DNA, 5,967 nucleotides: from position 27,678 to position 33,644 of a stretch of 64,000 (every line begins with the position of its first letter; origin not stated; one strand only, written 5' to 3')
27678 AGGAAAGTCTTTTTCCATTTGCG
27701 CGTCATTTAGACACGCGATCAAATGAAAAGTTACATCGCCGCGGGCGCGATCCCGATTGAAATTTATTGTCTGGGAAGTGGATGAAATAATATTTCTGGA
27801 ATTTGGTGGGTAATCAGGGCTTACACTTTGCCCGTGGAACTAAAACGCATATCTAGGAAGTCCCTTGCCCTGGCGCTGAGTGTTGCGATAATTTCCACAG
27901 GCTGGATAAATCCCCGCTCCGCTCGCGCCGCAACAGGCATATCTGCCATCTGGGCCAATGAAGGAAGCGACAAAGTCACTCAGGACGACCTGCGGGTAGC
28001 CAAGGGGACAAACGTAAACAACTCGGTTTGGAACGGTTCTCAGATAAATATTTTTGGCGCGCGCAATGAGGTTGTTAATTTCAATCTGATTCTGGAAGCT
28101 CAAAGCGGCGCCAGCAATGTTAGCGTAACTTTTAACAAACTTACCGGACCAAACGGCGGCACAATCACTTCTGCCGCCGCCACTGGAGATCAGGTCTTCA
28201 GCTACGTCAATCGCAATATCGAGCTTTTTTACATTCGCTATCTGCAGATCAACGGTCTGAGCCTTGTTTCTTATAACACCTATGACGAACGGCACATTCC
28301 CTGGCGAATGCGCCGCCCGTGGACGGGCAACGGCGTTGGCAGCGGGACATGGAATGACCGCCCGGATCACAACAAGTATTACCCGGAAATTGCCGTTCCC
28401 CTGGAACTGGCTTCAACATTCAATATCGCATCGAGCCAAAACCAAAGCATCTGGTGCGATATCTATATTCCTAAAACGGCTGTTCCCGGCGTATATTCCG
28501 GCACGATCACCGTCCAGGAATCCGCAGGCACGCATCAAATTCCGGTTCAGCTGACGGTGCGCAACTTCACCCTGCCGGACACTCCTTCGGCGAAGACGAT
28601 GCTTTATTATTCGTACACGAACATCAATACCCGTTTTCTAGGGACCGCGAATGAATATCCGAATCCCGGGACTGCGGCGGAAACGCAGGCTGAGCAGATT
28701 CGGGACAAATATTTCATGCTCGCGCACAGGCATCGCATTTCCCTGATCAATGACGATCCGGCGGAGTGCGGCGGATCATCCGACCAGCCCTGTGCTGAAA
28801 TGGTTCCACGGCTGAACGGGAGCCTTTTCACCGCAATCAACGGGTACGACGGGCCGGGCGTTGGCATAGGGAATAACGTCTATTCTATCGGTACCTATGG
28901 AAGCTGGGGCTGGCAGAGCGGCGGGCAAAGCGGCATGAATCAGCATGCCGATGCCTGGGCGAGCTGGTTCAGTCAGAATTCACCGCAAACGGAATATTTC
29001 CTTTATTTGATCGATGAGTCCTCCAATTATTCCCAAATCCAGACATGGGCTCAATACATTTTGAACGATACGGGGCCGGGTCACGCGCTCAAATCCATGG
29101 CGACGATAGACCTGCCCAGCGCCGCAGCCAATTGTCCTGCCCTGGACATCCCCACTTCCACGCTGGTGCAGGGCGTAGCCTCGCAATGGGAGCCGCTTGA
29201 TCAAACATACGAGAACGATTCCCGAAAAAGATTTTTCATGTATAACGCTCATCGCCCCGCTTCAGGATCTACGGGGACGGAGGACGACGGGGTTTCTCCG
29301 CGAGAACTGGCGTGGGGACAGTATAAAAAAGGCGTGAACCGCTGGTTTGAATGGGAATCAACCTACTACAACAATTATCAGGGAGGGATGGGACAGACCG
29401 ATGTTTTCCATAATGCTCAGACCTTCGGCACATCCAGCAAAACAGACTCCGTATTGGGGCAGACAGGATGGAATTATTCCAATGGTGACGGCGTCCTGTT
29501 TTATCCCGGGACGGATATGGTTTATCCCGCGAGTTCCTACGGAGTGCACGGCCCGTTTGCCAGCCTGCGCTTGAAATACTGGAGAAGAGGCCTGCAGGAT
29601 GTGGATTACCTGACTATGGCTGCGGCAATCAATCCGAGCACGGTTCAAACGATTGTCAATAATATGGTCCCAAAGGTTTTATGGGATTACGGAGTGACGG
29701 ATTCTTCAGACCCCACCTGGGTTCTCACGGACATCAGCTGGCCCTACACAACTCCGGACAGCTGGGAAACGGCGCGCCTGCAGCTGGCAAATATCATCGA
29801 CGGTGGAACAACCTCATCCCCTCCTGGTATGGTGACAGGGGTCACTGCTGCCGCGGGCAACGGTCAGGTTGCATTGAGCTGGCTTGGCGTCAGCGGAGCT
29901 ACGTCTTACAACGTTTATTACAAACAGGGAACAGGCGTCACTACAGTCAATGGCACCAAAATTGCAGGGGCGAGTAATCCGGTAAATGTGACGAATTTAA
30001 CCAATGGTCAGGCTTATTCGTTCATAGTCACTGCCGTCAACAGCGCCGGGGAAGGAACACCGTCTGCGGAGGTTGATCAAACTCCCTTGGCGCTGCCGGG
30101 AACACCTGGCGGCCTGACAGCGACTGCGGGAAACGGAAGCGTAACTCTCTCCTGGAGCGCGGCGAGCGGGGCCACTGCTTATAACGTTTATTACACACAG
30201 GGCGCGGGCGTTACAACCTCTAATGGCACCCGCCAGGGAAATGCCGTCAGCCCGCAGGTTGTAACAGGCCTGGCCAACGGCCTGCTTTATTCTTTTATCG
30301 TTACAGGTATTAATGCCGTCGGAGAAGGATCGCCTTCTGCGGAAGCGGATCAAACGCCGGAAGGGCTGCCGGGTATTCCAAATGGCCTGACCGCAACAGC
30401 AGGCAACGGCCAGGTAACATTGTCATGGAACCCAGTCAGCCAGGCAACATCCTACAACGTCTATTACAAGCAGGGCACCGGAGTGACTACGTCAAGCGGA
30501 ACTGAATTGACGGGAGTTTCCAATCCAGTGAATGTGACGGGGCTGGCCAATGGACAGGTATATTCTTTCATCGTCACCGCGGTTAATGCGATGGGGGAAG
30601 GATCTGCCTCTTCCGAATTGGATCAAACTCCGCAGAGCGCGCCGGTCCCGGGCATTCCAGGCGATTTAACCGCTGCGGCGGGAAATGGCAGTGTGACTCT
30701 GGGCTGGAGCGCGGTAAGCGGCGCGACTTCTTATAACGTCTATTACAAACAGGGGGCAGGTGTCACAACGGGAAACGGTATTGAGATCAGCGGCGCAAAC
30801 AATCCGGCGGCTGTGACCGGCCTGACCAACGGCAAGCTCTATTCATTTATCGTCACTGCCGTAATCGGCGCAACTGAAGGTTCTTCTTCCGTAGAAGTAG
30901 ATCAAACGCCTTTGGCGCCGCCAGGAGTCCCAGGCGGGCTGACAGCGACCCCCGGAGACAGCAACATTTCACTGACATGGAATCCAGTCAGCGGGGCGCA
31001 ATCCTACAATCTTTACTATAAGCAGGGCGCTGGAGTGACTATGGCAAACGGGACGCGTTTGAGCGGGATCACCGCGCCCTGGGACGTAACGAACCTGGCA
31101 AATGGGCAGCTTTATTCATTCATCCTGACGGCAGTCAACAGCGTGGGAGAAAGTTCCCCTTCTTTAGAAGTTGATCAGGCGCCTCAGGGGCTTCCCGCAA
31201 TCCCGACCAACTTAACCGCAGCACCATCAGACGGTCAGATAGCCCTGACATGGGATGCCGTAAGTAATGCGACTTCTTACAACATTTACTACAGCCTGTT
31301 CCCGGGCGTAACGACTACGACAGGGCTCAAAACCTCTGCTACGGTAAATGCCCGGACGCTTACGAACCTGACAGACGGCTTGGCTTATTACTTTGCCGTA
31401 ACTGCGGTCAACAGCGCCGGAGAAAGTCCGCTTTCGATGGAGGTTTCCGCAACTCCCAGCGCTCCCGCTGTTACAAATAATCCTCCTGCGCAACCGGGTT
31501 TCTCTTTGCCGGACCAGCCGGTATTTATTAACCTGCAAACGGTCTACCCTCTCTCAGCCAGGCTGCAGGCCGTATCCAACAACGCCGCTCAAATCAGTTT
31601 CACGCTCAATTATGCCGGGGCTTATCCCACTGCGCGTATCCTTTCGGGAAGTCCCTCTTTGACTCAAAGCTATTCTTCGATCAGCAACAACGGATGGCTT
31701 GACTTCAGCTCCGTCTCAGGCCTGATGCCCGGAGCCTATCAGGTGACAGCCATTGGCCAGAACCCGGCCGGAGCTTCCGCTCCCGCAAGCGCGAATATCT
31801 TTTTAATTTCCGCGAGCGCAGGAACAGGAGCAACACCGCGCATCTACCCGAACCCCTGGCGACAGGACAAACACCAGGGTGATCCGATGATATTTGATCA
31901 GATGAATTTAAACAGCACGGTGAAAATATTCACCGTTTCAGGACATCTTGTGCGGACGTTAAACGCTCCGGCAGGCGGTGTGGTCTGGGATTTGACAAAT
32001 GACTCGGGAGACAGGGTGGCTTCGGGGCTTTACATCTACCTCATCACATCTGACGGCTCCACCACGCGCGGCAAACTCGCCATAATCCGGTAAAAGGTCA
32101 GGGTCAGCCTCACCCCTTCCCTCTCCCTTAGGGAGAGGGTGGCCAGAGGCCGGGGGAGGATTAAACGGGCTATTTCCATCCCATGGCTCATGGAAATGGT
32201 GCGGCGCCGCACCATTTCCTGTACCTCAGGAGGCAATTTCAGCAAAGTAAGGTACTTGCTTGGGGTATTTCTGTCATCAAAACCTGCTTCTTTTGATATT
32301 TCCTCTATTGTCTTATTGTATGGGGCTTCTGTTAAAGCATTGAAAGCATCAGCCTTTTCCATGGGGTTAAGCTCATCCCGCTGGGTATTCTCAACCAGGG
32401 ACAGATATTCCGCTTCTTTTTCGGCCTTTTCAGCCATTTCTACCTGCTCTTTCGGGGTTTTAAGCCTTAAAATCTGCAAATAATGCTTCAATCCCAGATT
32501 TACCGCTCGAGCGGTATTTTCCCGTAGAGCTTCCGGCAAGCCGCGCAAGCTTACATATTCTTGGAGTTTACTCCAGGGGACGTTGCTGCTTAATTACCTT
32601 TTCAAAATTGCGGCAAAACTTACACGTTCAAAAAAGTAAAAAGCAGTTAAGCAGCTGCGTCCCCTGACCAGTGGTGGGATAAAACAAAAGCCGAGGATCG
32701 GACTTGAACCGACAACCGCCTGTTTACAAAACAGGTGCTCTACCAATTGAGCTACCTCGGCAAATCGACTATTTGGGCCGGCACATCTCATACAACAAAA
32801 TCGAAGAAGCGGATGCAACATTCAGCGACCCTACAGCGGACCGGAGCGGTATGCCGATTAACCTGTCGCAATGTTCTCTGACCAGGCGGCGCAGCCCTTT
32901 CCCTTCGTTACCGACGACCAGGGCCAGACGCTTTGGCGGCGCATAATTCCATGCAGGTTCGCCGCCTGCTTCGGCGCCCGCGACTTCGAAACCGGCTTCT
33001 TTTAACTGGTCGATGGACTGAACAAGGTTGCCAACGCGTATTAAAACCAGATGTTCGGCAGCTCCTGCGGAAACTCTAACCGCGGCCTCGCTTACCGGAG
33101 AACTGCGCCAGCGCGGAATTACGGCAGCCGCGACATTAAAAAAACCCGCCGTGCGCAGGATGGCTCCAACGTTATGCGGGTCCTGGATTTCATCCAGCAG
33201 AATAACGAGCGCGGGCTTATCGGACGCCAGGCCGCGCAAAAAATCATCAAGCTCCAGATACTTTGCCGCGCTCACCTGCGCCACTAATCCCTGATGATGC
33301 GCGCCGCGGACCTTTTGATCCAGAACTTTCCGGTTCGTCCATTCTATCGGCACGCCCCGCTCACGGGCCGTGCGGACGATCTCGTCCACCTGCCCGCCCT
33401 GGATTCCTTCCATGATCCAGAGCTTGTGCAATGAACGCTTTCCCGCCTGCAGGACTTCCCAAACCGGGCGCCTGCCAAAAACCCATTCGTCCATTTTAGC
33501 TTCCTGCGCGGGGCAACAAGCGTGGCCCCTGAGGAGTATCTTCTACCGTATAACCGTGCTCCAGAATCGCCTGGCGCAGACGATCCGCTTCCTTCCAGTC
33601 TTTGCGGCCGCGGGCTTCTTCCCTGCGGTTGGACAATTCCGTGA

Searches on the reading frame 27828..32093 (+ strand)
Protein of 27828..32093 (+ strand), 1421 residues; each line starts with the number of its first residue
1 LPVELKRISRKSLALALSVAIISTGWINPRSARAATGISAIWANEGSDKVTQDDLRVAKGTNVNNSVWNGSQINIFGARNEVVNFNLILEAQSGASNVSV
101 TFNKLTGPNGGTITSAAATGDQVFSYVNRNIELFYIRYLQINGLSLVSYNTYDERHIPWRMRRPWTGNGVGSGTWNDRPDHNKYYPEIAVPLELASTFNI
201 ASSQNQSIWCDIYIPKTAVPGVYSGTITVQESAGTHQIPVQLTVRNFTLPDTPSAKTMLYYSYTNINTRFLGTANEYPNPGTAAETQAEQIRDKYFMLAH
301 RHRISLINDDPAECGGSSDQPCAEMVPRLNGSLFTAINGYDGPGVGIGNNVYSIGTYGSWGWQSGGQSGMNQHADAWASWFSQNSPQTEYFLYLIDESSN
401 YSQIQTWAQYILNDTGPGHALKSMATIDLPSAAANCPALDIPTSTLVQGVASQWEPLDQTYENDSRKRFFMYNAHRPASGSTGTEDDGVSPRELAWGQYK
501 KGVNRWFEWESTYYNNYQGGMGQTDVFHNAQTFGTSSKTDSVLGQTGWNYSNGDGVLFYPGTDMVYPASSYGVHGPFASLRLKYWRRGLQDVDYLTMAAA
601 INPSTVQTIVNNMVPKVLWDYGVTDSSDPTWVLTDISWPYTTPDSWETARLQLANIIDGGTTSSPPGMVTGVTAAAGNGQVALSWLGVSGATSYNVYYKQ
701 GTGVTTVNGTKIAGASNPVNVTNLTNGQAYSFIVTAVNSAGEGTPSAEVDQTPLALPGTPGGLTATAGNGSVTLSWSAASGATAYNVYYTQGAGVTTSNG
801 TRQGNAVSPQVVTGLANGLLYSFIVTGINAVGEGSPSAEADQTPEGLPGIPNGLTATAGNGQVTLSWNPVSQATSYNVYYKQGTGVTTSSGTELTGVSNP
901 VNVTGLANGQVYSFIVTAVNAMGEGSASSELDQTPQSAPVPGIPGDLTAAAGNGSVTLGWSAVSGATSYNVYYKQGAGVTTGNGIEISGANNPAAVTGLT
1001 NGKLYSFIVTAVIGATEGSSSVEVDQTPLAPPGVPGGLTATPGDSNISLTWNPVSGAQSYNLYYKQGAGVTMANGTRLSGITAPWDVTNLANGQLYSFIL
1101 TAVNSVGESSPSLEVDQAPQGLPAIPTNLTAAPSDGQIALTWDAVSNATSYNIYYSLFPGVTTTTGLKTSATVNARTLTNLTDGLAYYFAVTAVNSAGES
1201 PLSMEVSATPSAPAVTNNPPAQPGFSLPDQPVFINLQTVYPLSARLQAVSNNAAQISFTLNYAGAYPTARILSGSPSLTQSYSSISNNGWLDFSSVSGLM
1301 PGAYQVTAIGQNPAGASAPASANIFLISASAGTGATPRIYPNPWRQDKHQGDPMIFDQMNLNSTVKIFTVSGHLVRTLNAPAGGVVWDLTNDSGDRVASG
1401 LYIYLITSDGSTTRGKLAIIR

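Call 8: search_protein_families(library=pfam, proteins=[window:27828-32093:+], max_evalue=0.001)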
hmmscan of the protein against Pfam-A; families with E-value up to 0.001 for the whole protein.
window:27828-32093:+ (1421 aa): 9 families
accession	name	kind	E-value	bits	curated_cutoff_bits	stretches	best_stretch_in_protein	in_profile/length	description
PF00041.27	fn3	-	2.2e-50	169.2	25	6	671-750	5-82/84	Fibronectin type III domain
PF21910.2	GH85_C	-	1.8e-15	57.6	27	0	856-924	12-82/95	GH85 endohexosaminidases, C-terminal domain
PF25059.1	FN3_DSCAM-DSCAML_C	-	4e-13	50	39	0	692-746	21-74/89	DSCAM/DSCAML C-terminal Fn3-like domain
PF22680.2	Glyco_hydro_123_N_2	-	5.1e-10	39.8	27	1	190-230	101-141/142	Glycoside hydrolase 123 N-terminal domain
PF16389.11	DUF4998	-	1.7e-07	31.4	29.1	0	667-750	21-106/199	Domain of unknown function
PF01108.23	Tissue_fac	-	2.9e-07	30.7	27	0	851-895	25-75/107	Tissue factor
PF19543.5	GH123_N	-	1.3e-06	27.1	22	1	194-253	254-314/969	Glycoside hydrolase 123, N-terminal domain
PF16656.11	Pur_ac_phosph_N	-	1.2e-05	26.2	30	0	1134-1201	11-84/93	Purple acid Phosphatase, N-terminal domain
PF17206.9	SeqA_N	-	0.0003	20.5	23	0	1094-1110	9-25/36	SeqA protein N-terminal domain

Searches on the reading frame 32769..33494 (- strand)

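Call 8: search_protein_families(library=pfam, proteins=[window:32769-33494:-], max_evalue=0.001)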
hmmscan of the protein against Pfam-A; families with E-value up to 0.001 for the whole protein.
window:32769-33494:- (241 aa): 2 families
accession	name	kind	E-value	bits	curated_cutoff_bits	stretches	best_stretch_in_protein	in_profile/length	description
PF00588.24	SpoU_methylase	-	2.8e-39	134.9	29.7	1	96-235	2-142/142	SpoU rRNA Methylase family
PF08032.17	SpoU_sub_bind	-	5.2e-21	75.2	22.8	1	4-79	1-75/76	RNA 2'-O ribose methyltransferase substrate binding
